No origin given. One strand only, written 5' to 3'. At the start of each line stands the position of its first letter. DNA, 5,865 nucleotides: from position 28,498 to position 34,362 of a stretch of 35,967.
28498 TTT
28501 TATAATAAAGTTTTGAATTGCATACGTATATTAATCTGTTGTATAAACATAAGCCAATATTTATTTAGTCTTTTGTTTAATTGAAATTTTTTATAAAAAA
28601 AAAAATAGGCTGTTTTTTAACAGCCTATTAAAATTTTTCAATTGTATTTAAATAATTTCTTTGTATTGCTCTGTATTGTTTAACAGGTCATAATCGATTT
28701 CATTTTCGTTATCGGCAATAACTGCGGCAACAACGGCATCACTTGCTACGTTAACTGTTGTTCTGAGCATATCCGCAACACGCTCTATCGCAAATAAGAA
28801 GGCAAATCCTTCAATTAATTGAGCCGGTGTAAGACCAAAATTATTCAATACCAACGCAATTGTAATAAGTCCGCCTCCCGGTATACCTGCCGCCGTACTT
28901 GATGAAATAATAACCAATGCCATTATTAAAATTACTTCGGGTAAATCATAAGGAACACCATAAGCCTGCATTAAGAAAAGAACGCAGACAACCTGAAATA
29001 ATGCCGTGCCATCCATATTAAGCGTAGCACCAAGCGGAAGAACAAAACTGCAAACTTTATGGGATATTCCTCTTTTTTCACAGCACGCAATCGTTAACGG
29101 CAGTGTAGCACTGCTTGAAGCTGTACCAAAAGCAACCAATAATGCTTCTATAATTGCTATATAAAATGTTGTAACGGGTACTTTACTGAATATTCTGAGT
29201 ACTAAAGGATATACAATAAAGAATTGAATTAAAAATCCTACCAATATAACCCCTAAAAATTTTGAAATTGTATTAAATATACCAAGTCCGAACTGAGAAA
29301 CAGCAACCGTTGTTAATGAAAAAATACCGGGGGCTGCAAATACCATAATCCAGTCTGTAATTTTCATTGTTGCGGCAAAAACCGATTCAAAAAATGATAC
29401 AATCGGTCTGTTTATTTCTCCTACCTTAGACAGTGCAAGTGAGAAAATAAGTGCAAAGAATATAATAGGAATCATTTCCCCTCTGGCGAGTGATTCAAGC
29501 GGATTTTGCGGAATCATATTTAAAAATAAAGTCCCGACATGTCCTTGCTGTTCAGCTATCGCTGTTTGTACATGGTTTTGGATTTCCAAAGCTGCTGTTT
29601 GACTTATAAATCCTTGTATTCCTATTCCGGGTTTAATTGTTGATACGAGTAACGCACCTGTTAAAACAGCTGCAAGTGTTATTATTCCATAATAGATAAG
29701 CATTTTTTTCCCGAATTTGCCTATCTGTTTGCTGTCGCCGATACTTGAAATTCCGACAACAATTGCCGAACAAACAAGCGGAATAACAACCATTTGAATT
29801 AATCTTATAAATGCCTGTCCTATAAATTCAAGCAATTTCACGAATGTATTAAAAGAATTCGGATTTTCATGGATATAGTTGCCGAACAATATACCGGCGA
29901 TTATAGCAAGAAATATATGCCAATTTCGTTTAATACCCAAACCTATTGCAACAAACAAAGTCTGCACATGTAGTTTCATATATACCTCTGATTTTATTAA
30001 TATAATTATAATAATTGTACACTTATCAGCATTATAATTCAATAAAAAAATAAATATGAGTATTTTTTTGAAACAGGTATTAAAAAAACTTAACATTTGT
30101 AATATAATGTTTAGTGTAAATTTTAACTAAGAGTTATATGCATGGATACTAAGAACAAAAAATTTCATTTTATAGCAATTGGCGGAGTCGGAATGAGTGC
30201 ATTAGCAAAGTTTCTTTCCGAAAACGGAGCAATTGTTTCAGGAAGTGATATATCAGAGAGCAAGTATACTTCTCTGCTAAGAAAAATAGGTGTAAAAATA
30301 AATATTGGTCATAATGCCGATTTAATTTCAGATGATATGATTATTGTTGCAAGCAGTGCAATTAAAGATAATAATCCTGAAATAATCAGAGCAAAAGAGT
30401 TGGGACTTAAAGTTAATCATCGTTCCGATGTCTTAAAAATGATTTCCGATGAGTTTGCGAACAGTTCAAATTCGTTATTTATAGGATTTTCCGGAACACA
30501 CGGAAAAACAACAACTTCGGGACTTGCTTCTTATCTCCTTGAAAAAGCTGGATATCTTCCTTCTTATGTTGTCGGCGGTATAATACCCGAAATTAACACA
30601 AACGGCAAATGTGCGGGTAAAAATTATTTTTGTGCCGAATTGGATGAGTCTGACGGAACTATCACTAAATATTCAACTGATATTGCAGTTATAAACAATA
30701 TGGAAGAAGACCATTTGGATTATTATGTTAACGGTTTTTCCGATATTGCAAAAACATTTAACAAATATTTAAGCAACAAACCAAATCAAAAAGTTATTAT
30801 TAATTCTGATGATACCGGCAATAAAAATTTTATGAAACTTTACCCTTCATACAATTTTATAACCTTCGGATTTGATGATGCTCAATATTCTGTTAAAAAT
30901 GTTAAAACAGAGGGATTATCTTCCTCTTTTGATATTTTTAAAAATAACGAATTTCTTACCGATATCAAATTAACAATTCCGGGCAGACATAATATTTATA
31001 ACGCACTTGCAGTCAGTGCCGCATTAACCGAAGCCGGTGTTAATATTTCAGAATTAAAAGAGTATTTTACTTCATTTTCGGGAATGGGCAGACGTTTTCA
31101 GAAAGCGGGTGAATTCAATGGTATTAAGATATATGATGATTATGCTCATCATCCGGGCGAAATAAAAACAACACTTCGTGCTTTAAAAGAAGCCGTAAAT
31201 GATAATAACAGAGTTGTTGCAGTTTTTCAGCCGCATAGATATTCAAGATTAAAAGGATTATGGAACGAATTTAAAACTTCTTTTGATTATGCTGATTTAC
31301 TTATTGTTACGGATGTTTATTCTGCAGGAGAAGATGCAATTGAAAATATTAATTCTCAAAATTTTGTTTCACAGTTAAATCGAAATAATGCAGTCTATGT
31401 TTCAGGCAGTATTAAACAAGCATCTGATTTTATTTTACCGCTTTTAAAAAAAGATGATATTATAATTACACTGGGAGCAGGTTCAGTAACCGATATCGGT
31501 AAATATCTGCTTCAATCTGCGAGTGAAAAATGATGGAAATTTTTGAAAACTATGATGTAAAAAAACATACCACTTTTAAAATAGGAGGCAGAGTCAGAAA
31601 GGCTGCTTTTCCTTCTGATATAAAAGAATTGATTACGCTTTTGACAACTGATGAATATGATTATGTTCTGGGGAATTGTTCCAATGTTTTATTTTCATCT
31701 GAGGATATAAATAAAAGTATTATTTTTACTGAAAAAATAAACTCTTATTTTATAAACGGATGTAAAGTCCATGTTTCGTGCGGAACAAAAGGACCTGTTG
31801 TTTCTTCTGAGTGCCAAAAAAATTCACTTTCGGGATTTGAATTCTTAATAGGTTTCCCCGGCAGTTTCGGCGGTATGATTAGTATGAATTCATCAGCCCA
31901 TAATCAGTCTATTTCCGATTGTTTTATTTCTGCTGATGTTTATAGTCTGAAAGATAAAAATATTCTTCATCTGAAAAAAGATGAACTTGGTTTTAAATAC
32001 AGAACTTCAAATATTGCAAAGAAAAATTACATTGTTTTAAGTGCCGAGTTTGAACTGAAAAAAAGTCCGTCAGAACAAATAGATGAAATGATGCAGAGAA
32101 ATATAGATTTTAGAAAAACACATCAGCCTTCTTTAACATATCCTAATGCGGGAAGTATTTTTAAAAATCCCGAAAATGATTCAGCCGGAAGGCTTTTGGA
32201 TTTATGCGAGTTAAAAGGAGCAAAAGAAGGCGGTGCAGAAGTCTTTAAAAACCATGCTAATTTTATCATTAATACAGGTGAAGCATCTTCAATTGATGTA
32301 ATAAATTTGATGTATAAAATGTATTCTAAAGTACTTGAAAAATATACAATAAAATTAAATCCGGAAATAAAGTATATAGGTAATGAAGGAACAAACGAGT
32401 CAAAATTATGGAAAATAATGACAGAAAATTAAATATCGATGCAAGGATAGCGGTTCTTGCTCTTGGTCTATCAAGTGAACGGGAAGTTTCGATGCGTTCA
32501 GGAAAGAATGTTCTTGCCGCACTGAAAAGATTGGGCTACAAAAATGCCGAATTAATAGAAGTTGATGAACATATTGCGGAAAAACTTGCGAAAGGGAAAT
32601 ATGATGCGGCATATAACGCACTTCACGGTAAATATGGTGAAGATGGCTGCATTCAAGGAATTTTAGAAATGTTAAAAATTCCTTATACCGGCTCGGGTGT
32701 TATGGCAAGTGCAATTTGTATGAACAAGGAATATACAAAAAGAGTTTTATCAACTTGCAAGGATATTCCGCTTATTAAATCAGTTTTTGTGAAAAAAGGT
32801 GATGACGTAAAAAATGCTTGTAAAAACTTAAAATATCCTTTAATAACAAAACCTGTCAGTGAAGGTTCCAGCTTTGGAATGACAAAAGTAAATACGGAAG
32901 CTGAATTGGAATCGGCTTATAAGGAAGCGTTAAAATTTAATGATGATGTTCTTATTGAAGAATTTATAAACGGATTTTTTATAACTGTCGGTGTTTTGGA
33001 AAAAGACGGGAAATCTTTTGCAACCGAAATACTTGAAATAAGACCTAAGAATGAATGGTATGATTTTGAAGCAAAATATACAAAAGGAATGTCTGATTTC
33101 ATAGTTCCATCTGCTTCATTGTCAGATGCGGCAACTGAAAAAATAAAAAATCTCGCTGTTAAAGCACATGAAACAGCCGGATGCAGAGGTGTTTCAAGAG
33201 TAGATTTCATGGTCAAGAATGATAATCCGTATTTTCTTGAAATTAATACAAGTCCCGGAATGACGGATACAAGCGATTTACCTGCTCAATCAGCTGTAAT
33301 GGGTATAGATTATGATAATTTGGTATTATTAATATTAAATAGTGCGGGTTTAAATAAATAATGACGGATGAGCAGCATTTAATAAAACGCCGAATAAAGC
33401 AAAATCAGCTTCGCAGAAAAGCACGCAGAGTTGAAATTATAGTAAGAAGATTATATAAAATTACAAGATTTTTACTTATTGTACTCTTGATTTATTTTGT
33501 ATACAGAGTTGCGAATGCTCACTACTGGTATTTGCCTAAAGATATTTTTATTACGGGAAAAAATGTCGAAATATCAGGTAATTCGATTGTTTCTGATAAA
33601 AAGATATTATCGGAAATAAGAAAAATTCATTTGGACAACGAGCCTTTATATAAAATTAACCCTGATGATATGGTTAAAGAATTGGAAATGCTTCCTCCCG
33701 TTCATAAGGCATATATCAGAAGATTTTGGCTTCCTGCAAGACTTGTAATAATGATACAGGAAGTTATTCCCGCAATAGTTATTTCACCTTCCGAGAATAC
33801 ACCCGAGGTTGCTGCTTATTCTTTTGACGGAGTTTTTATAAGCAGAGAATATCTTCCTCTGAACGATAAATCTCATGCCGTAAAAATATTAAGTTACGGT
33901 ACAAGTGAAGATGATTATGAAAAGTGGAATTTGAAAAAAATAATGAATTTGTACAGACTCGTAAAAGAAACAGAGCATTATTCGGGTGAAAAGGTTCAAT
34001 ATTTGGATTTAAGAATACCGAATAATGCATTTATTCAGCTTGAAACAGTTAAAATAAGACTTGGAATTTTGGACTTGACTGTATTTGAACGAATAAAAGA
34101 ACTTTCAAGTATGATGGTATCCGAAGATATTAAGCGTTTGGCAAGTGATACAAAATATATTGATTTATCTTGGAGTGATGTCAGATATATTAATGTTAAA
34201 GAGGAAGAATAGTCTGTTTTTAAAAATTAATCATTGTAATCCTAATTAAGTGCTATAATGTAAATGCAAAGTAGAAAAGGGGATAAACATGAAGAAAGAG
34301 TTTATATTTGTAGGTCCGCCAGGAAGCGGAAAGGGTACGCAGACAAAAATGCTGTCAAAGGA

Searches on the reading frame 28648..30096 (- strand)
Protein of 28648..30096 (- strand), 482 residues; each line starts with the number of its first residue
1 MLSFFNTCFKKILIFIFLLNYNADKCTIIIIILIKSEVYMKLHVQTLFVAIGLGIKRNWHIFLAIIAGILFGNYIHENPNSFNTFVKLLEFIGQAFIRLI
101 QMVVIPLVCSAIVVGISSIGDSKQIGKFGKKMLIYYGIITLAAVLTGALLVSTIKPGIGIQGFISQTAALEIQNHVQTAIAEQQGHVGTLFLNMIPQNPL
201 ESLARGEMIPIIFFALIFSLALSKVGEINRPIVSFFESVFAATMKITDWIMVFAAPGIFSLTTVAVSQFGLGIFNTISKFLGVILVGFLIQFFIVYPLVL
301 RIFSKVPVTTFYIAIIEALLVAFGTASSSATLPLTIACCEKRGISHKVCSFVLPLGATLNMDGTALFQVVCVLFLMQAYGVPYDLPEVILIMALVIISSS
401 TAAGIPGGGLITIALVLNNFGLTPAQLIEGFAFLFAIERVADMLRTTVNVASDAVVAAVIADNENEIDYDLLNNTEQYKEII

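Call 37: search_protein_families(library=pfam, proteins=[window:28648-30096:-])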
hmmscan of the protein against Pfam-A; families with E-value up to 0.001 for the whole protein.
window:28648-30096:- (482 aa): 1 family
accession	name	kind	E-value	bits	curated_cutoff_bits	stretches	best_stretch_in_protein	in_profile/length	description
PF00375.23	SDF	-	6e-109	365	27.9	1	59-461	3-385/387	Sodium:dicarboxylate symporter family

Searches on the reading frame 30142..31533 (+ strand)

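Call 37: search_protein_families(library=pfam, proteins=[window:30142-31533:+])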
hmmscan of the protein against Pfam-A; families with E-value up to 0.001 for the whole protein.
window:30142-31533:+ (463 aa): 4 families
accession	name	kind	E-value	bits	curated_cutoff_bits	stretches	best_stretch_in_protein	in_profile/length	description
PF01225.30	Mur_ligase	-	3.2e-23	82.3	21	1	7-105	1-94/95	Mur ligase family, catalytic domain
PF08245.18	Mur_ligase_M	-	8.1e-23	81.9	24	1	117-294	2-199/200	Mur ligase middle domain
PF02875.26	Mur_ligase_C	-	1.4e-18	68.4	28.4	1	317-447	1-127/127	Mur ligase, glutamate ligase domain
PF03807.23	F420_oxidored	-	0.0001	23.3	21.6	0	9-71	3-67/94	NADP oxidoreductase coenzyme F420-dependent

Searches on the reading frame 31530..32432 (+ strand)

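Call 37: search_protein_families(library=pfam, proteins=[window:31530-32432:+])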
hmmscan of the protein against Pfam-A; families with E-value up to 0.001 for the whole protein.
window:31530-32432:+ (300 aa): 2 families
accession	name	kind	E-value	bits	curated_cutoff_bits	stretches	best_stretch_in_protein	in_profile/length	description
PF02873.21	MurB_C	-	7.1e-28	97.1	27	1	183-283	1-99/99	UDP-N-acetylenolpyruvoylglucosamine reductase, C-terminal domain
PF01565.28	FAD_binding_4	-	1.4e-06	28.4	26.4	1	45-147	28-137/139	FAD binding domain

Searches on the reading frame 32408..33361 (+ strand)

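Call 37: search_protein_families(library=pfam, proteins=[window:32408-33361:+])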
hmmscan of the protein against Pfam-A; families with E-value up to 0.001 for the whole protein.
window:32408-33361:+ (317 aa): 8 families
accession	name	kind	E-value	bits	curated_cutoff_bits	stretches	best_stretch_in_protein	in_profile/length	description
PF07478.18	Dala_Dala_lig_C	-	2.3e-50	171.4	24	1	126-309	13-202/204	D-ala D-ala ligase C-terminus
PF01820.27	Dala_Dala_lig_N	-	2.2e-19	70.6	34.6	2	56-96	81-121/121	D-ala D-ala ligase N-terminus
PF02786.22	CPSase_L_D2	-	6.2e-11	42.6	19.8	1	119-281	13-178/211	Carbamoyl-phosphate synthase L chain, ATP binding domain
PF02655.19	ATP-grasp_3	-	5.1e-10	40.1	23.2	1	136-281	25-155/160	ATP-grasp domain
PF02222.28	ATP-grasp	-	7.7e-09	35.9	27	1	119-279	7-159/179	ATP-grasp domain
PF13535.11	ATP-grasp_4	-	5.5e-07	29.8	27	1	142-281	2-150/160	ATP-grasp domain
PF08443.16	RimK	-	1.1e-05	25.5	21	1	118-288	14-172/188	RimK-like ATP-grasp domain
PF01071.24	GARS_A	-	0.00011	22.5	27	1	106-281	2-187/194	Phosphoribosylglycinamide synthetase, ATP-grasp (A) domain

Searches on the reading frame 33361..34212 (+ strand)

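Call 37: search_protein_families(library=pfam, proteins=[window:33361-34212:+])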
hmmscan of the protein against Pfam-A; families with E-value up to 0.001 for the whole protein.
window:33361-34212:+ (283 aa): 1 family
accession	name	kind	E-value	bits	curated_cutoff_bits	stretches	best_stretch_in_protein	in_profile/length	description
PF08478.15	POTRA_1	-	7.6e-08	33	23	1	67-134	4-68/69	POTRA domain, FtsQ-type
